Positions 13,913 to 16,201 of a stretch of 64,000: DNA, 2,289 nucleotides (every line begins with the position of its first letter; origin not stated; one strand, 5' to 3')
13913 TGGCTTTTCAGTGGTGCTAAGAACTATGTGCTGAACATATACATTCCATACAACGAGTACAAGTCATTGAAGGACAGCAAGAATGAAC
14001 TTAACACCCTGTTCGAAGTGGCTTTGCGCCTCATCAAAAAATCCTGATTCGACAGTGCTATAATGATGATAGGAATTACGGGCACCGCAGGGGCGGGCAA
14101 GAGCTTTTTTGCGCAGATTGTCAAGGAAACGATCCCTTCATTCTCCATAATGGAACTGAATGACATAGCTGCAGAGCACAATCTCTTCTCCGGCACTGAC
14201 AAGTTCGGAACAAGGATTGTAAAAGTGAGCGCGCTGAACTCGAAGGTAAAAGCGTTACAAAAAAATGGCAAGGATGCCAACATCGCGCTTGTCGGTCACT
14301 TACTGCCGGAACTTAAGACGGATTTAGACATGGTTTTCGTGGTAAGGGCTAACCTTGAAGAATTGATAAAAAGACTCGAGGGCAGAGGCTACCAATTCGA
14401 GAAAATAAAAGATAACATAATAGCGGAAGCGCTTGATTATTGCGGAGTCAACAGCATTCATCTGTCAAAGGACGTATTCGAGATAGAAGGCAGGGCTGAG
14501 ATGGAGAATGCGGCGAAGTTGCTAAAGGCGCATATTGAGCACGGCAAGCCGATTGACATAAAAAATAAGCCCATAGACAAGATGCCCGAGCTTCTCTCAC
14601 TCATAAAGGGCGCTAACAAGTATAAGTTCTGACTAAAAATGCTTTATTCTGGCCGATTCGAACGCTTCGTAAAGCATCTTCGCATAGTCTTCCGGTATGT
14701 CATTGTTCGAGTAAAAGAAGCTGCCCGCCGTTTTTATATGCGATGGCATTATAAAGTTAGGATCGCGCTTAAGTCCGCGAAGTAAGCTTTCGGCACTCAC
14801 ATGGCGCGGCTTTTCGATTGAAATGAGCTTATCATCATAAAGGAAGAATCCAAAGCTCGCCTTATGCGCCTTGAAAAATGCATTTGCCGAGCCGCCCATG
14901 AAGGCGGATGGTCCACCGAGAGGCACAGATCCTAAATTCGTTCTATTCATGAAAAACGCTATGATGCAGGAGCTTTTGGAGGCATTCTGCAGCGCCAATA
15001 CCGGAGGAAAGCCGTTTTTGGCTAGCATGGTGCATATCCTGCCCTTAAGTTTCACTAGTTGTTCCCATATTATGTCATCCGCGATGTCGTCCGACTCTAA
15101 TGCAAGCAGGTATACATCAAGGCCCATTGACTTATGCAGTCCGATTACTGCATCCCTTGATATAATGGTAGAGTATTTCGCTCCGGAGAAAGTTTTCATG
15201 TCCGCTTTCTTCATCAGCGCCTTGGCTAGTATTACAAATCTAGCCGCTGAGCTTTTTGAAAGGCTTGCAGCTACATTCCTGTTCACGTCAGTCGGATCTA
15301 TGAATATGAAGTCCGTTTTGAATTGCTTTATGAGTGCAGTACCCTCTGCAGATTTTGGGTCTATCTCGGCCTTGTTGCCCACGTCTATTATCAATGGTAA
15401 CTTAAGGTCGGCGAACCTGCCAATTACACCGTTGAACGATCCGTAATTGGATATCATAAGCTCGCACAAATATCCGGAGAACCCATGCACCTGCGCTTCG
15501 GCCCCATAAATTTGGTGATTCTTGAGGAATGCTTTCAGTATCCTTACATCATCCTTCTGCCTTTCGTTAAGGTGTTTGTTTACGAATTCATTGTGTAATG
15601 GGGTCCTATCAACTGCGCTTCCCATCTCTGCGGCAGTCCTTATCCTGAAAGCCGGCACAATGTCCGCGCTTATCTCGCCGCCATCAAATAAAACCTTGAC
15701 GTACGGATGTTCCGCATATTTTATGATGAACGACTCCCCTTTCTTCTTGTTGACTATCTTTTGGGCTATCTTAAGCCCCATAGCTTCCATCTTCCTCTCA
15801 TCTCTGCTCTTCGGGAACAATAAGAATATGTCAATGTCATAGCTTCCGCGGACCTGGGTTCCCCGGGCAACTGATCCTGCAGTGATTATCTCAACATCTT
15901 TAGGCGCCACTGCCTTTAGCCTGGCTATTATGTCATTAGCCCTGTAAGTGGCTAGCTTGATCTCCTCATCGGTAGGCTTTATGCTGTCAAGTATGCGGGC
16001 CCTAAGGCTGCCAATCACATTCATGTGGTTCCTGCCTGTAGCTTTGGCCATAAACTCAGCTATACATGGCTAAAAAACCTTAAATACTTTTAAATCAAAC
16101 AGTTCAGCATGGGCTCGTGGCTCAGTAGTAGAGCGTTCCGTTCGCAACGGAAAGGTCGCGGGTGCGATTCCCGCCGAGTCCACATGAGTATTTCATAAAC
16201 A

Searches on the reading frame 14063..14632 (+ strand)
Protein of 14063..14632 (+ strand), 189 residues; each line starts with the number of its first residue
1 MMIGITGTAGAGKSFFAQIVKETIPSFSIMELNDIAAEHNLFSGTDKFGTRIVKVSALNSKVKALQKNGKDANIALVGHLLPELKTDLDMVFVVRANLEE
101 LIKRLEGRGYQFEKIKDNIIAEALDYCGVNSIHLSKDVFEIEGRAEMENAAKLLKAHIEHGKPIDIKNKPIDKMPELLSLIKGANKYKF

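Call 80: search_protein_families(library=pfam, proteins=[window:14063-14632:+], max_evalue=0.00001)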
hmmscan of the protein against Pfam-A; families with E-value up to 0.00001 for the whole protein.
window:14063-14632:+ (189 aa): 1 family
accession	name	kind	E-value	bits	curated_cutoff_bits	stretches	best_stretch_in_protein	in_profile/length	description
PF13238.12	AAA_18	-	3.9e-16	60.1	29.4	1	3-124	1-127/128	AAA domain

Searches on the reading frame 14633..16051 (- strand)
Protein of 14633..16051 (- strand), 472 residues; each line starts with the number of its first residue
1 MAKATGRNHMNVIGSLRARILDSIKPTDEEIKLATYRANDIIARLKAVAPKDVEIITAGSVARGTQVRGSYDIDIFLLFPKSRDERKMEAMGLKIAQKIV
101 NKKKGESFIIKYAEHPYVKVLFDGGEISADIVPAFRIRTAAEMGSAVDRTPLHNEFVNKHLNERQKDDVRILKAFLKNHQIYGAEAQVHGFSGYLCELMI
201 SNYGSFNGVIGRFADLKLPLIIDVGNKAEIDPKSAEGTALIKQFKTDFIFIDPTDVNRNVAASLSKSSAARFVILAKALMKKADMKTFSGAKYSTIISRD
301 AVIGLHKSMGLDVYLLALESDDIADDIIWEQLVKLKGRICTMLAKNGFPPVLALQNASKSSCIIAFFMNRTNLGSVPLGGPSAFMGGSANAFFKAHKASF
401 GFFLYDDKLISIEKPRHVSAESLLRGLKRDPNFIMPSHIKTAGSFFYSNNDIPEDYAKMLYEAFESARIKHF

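Call 59: search_protein_families(library=pfam, proteins=[window:14633-16051:-], max_evalue=0.00001)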
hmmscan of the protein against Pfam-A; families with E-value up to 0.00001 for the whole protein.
window:14633-16051:- (472 aa): 3 families
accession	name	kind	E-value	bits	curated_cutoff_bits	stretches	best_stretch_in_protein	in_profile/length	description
PF09249.16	tRNA_NucTransf2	-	1.1e-33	116.3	27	1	167-288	1-112/113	tRNA nucleotidyltransferase, second domain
PF21133.2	CAA_C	-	1.8e-09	37.8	22.2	1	313-425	5-117/144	CCA-adding enzyme, C-terminal domain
PF01909.29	NTP_transf_2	-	4e-07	30.8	21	1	45-105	8-47/93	Nucleotidyltransferase domain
